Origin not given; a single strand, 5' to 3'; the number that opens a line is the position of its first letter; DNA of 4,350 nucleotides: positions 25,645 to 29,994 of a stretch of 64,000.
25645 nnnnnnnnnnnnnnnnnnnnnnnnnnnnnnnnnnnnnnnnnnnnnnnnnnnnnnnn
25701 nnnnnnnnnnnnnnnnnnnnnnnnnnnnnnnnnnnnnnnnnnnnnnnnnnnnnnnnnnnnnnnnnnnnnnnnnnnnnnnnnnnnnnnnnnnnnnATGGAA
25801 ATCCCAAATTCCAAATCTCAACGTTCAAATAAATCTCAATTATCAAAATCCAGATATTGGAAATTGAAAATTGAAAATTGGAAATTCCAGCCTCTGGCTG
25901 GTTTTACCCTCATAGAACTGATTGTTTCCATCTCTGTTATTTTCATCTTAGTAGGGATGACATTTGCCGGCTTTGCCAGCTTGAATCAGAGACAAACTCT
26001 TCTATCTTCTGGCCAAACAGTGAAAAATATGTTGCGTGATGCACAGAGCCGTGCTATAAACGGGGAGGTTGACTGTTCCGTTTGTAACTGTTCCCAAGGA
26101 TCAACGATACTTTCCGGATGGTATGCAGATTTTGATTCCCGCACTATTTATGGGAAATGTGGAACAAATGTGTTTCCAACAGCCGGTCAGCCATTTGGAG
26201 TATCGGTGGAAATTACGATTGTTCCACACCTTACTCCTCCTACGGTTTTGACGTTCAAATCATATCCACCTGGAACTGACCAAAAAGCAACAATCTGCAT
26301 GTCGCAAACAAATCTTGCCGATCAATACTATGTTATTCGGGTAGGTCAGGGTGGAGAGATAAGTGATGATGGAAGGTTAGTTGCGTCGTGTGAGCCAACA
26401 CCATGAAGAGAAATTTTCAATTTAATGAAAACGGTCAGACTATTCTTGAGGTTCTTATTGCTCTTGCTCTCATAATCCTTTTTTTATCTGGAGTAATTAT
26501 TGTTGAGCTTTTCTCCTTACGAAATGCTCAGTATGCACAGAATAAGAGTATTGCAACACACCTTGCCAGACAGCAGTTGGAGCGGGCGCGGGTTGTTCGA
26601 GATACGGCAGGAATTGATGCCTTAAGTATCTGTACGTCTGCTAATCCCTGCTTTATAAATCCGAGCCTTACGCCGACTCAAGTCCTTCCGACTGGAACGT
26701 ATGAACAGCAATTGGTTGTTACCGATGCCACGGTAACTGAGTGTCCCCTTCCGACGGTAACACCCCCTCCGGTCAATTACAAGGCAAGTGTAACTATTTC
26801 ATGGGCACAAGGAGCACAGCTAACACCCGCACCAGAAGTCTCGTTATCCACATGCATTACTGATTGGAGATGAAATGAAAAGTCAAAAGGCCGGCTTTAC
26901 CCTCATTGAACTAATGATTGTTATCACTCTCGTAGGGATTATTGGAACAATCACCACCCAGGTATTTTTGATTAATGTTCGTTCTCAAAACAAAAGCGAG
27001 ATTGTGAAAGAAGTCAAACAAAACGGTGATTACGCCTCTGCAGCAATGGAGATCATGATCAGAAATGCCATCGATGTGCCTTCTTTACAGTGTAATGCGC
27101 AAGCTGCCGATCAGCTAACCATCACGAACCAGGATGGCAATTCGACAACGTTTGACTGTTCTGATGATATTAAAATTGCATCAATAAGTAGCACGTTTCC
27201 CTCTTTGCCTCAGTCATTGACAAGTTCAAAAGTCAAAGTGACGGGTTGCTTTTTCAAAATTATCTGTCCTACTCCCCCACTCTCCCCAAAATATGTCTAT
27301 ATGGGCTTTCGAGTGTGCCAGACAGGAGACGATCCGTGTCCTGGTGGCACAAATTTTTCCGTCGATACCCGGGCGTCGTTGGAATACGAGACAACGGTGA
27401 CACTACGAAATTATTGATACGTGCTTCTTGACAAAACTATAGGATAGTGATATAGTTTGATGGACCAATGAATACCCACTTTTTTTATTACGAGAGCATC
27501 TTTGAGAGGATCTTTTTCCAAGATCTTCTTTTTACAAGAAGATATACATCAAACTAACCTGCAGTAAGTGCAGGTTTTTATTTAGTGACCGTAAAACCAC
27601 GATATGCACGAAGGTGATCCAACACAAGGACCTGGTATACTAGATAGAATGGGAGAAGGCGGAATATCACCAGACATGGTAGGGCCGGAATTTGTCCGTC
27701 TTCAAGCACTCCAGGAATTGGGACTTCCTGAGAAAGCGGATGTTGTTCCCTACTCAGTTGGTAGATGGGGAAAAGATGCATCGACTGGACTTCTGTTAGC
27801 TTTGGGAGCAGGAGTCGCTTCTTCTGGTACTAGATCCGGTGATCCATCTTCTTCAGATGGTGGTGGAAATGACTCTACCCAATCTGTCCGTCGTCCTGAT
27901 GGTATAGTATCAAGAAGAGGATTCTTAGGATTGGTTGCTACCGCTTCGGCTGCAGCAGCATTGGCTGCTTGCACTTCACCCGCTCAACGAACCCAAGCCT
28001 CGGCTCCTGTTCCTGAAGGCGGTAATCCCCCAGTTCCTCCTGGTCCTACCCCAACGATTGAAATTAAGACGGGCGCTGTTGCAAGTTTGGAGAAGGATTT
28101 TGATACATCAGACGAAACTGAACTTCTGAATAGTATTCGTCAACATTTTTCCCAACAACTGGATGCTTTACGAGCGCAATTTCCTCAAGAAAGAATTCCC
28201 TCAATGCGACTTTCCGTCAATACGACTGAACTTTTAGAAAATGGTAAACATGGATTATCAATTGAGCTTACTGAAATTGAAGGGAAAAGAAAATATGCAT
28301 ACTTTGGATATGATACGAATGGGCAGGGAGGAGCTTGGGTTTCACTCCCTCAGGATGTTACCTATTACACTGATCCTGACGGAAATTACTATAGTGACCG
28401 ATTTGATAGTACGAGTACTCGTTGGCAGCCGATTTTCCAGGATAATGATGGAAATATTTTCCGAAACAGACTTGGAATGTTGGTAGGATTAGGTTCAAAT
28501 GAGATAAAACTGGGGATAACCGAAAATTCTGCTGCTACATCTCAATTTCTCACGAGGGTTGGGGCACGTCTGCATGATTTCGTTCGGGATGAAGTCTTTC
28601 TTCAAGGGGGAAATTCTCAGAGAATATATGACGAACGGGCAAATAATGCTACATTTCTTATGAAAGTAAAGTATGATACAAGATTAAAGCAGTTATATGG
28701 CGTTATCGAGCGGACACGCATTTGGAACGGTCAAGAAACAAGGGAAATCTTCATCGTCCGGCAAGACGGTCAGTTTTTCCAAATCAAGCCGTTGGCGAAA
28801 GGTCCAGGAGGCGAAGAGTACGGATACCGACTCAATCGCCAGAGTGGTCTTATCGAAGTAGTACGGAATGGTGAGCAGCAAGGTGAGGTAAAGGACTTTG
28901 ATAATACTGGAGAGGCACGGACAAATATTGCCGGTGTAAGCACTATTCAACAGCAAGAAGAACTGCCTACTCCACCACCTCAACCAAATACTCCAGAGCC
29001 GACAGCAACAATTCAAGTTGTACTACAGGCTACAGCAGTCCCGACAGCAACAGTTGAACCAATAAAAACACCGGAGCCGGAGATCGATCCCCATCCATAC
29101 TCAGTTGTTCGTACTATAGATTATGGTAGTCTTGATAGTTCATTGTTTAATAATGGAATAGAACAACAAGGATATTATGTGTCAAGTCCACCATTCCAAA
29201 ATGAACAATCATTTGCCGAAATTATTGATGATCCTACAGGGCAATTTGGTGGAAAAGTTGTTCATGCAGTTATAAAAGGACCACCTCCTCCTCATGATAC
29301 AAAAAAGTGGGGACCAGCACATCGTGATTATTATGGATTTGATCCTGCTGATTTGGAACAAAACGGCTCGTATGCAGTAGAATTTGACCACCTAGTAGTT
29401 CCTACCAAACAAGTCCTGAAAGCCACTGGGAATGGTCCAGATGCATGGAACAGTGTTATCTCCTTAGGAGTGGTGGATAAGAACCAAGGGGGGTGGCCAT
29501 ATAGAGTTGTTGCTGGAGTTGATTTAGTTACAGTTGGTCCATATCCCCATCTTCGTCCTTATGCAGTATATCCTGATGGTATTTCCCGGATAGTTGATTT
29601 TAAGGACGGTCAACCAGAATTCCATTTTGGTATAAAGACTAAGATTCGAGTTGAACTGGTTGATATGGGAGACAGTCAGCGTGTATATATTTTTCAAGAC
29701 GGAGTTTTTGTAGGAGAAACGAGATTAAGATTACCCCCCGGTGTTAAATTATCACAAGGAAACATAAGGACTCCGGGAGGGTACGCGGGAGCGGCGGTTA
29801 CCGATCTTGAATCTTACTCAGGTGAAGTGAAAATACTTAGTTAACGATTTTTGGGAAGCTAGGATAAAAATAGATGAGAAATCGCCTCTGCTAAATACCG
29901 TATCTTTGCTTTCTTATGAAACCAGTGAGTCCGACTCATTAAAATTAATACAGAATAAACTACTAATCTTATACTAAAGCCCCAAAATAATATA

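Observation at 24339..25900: Pilin leader peptides are unusually long and encoded by degenerate heptanucleotide tandem repeats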

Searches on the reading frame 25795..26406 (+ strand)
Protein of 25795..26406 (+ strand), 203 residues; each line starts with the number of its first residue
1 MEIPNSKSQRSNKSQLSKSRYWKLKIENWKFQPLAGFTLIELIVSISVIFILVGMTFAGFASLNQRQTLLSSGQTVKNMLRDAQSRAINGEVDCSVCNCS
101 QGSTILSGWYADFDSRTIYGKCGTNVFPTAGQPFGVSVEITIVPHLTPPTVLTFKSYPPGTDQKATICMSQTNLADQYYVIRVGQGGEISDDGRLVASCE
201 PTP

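Call 5: search_protein_families(library=pfam, proteins=[window:25795-26406:+], max_evalue=0.01)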
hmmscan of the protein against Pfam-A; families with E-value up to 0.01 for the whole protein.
window:25795-26406:+ (203 aa): 1 family
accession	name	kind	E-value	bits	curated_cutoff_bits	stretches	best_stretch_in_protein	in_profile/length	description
PF07963.17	N_methyl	-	0.0016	18.4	21.2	1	35-56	5-26/27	Prokaryotic N-terminal methylation motif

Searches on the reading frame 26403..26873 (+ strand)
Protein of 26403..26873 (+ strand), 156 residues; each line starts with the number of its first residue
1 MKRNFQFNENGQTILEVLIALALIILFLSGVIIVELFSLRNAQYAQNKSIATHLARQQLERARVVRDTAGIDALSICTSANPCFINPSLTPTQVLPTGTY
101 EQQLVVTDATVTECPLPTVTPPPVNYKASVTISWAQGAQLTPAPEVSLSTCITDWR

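Call 5: search_protein_families(library=pfam, proteins=[window:26403-26873:+], max_evalue=0.01)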
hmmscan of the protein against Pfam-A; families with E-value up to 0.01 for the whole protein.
window:26403-26873:+ (156 aa): 1 family
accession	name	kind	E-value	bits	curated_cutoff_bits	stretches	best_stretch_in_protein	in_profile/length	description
PF07963.17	N_methyl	-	0.0017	18.3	21.2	1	8-31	3-26/27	Prokaryotic N-terminal methylation motif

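Call 63: find_encoding_contigs(protein=window:26403-26873:+, flank=3500, max_places=6)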
Protein window:26403-26873:+ (156 aa): 7 contigs read that carry it; 6 places shown.
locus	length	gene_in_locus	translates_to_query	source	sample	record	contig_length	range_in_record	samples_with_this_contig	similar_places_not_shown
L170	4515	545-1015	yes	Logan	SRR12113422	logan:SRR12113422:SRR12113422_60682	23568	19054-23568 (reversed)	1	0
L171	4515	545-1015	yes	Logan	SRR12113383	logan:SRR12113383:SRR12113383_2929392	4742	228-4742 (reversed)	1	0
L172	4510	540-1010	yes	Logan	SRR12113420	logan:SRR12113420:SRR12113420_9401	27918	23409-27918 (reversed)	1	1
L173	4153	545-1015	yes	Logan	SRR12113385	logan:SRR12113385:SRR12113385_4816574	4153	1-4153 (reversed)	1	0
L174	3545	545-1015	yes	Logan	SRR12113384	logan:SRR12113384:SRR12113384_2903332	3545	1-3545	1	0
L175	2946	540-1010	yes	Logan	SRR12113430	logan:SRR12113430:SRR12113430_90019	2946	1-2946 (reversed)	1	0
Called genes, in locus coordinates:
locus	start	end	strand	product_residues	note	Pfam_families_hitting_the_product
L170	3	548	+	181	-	?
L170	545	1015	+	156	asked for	-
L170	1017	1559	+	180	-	PF07963:N_methyl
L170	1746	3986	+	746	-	-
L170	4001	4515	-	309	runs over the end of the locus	PF00535:Glycos_transf_2, PF10111:Glyco_tranf_2_2 (faint), PF13641:Glyco_tranf_2_3, PF13632:Glyco_trans_2_3 (weak), PF02709:Glyco_transf_7C (faint)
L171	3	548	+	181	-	?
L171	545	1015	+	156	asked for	-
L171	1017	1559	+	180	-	PF07963:N_methyl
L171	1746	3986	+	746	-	-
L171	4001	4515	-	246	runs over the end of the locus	?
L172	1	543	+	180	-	?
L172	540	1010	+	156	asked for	-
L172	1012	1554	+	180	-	PF07963:N_methyl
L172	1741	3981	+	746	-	-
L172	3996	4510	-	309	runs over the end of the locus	PF00535:Glycos_transf_2, PF10111:Glyco_tranf_2_2 (faint), PF13641:Glyco_tranf_2_3, PF13632:Glyco_trans_2_3 (weak), PF02709:Glyco_transf_7C (faint)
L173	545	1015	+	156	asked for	-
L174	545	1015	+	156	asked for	-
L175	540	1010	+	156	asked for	-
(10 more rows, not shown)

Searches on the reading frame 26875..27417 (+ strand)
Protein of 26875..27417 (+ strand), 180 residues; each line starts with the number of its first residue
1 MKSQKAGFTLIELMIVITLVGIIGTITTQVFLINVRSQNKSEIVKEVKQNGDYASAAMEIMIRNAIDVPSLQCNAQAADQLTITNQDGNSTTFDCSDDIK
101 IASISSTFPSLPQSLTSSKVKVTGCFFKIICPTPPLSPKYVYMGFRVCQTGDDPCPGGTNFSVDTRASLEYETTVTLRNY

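Call 5: search_protein_families(library=pfam, proteins=[window:26875-27417:+], max_evalue=0.01)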
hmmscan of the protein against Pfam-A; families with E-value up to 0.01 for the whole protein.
window:26875-27417:+ (180 aa): 1 family
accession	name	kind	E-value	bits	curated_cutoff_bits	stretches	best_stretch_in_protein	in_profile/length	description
PF07963.17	N_methyl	-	1.5e-07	31.1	21.2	1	3-26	2-25/27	Prokaryotic N-terminal methylation motif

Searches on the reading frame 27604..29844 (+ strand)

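Call 5: search_protein_families(library=pfam, proteins=[window:27604-29844:+], max_evalue=0.01)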
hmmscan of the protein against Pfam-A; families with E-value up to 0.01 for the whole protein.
window:27604-29844:+ (746 aa): 1 family
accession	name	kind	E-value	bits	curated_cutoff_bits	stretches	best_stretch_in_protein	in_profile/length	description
PF05757.16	PsbQ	-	0.00058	20.4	26.9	1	97-158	39-84/204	Oxygen evolving enhancer protein 3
